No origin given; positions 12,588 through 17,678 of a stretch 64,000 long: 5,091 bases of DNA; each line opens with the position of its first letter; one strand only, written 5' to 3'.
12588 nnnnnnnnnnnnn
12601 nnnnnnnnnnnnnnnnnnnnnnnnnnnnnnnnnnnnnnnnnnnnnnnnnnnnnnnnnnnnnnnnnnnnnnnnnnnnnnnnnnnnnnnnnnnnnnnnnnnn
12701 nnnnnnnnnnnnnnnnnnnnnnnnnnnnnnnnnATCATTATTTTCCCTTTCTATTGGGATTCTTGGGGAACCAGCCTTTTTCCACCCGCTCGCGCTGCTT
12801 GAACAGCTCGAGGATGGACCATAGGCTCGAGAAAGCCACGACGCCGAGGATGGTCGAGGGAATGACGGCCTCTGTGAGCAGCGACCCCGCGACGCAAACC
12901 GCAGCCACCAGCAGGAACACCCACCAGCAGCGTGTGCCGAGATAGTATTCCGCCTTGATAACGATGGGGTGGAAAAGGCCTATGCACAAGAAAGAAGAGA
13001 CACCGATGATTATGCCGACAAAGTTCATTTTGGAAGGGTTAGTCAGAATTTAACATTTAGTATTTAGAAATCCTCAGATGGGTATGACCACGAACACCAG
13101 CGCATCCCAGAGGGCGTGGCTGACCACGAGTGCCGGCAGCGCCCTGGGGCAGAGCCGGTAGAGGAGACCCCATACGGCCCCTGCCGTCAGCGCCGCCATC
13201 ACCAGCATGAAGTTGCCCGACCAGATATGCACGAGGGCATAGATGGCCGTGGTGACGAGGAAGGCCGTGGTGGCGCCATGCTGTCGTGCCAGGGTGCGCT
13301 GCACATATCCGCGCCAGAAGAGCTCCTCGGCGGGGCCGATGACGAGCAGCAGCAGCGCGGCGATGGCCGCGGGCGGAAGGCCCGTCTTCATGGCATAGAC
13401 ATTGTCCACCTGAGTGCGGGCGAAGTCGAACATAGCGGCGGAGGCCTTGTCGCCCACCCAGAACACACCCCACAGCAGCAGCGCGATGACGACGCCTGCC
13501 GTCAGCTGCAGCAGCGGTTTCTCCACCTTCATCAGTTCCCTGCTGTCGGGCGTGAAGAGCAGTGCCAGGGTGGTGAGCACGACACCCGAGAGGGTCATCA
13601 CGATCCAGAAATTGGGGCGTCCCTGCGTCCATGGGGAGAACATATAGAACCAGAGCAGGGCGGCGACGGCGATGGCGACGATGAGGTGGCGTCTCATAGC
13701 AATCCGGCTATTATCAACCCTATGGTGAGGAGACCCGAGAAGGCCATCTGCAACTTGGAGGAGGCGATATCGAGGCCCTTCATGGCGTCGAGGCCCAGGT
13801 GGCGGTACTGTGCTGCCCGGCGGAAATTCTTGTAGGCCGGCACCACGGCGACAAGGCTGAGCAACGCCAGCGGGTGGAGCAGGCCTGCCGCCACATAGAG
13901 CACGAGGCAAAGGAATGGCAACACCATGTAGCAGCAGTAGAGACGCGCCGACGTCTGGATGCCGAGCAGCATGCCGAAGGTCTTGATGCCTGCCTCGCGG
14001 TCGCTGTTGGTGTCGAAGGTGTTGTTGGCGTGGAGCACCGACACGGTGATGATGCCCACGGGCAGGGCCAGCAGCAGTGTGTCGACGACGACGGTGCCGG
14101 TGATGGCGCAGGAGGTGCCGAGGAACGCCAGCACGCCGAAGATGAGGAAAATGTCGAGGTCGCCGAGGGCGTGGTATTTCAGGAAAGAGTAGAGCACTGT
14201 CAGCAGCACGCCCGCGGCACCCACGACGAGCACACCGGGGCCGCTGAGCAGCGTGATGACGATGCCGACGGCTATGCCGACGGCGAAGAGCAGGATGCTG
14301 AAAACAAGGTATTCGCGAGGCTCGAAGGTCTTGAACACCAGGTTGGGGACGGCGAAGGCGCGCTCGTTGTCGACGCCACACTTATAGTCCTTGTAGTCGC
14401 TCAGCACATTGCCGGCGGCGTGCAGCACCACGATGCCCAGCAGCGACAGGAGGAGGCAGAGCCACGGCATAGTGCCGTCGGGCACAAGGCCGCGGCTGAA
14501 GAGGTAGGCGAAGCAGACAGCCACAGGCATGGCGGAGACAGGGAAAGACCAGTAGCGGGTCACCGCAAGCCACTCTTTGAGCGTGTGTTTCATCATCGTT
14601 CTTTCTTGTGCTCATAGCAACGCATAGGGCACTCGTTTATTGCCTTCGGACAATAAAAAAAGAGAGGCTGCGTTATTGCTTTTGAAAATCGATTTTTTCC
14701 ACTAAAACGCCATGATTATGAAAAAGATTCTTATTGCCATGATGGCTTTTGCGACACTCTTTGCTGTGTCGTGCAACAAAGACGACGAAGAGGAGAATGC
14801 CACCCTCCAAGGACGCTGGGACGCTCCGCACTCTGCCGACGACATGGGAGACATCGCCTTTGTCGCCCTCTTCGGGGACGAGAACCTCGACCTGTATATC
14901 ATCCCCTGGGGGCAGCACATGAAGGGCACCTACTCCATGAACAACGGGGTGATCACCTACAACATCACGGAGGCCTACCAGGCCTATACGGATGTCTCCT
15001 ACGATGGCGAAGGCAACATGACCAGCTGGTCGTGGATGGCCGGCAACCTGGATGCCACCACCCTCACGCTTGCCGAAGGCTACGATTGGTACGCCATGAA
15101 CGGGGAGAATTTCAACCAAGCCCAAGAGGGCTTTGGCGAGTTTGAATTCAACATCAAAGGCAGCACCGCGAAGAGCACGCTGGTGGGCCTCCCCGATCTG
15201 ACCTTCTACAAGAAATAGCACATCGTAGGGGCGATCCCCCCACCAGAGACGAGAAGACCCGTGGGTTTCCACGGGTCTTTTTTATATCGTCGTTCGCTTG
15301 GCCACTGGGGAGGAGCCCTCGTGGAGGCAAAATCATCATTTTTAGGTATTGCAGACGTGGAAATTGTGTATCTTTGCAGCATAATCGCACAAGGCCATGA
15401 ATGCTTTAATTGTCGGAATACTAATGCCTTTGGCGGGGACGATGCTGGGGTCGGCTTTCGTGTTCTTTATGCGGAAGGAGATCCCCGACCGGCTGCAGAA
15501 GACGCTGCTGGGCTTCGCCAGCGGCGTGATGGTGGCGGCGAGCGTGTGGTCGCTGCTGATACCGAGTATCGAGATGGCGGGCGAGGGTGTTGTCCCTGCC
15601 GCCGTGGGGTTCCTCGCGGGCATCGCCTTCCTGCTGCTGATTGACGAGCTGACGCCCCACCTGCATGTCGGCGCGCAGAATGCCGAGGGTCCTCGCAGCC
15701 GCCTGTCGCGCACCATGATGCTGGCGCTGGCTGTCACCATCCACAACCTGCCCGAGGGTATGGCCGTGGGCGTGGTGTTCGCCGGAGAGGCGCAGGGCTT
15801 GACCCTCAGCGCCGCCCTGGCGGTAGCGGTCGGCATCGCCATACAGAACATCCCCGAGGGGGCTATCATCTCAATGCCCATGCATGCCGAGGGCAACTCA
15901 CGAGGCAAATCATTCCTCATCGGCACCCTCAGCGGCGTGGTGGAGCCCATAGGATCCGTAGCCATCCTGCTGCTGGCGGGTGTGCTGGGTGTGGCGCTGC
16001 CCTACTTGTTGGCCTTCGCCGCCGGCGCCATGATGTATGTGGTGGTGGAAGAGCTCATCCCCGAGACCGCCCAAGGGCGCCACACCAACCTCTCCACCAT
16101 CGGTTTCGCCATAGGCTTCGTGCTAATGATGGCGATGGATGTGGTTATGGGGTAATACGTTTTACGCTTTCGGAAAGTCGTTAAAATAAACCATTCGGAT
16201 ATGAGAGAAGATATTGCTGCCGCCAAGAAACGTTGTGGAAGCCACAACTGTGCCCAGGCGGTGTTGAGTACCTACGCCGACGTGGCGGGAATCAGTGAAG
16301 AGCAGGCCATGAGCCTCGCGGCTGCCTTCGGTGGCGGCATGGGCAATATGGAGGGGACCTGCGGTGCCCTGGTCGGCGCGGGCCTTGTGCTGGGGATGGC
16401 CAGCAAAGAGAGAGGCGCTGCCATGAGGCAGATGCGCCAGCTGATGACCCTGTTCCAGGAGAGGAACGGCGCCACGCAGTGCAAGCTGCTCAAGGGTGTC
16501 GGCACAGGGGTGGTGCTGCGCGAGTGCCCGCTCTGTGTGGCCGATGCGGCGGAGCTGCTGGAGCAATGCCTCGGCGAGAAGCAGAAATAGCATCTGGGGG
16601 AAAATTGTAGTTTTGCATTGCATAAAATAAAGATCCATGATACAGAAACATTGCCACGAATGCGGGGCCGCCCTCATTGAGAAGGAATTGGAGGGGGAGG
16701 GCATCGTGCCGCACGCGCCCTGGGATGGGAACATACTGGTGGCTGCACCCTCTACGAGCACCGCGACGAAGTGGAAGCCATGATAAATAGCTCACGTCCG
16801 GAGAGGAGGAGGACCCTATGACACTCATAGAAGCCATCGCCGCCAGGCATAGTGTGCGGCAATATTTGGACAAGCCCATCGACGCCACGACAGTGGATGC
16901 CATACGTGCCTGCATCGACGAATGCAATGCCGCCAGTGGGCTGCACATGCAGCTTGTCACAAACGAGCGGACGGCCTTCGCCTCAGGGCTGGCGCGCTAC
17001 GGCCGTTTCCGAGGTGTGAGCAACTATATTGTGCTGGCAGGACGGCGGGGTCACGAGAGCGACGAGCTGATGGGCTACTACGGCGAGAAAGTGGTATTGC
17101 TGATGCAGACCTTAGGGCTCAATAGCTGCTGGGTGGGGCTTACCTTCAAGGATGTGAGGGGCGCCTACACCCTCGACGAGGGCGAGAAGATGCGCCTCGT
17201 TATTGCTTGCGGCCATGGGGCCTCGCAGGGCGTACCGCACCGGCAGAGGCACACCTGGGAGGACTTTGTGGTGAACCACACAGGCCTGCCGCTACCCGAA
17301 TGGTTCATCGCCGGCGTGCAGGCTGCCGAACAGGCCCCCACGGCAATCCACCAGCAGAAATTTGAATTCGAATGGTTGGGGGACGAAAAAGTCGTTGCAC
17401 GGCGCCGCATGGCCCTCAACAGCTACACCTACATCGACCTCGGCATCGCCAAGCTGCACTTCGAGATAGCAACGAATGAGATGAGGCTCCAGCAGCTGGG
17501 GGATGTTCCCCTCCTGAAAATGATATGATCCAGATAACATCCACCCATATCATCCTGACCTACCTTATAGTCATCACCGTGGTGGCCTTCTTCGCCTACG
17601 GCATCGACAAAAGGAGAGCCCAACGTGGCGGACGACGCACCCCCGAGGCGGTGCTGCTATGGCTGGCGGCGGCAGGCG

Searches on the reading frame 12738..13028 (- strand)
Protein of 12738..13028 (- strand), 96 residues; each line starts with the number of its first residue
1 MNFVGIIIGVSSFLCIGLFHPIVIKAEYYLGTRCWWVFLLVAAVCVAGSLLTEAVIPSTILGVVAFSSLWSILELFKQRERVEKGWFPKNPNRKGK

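Call 79: search_protein_families(library=pfam, proteins=[window:12738-13028:-], max_evalue=0.00001)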
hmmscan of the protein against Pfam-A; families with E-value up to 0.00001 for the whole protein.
window:12738-13028:- (96 aa): 1 family
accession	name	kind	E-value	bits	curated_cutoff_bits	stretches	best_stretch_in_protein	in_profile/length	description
PF14898.11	DUF4491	-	1.7e-42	144.1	27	1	2-93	1-92/92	Domain of unknown function (DUF4491)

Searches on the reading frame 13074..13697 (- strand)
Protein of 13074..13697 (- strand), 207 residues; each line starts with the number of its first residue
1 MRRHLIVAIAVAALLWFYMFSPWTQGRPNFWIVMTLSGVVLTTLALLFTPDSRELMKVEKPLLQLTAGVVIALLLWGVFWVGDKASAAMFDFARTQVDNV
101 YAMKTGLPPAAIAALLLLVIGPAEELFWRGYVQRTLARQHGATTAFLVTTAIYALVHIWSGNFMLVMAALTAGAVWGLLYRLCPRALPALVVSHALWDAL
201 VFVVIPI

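Call 79: search_protein_families(library=pfam, proteins=[window:13074-13697:-], max_evalue=0.00001)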
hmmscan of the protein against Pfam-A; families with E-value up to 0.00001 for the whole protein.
window:13074-13697:- (207 aa): 1 family
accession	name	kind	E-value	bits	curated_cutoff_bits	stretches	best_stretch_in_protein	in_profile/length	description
PF02517.21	Rce1-like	-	2.6e-15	56.9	22.4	1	110-199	5-92/93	Type II CAAX prenyl endopeptidase Rce1-like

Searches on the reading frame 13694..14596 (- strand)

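Call 79: search_protein_families(library=pfam, proteins=[window:13694-14596:-], max_evalue=0.00001)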
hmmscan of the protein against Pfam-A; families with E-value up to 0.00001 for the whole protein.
window:13694-14596:- (300 aa): 1 family
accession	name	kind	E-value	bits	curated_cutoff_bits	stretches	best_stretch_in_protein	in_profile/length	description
PF01040.23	UbiA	-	5.9e-33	114.6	34.2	1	35-259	9-230/250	UbiA prenyltransferase family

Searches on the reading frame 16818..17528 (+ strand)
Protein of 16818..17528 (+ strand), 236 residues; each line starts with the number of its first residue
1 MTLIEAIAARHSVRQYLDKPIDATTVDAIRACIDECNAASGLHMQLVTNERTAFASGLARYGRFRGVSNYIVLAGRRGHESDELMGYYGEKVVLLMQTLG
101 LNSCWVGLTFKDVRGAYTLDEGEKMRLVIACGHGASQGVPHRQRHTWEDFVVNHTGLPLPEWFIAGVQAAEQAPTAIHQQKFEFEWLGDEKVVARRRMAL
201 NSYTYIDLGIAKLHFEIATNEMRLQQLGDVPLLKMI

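Call 80: search_protein_families(library=pfam, proteins=[window:16818-17528:+], max_evalue=0.00001)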
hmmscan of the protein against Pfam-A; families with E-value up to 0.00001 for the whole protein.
window:16818-17528:+ (236 aa): 2 families
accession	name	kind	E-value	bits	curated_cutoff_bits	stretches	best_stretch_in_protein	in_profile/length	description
PF14512.11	TM1586_NiRdase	-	4.9e-64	216.3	27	1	3-218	2-214/215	Putative TM nitroreductase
PF00881.29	Nitroreductase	-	2.8e-09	37.8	23.5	0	7-46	1-38/167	Nitroreductase family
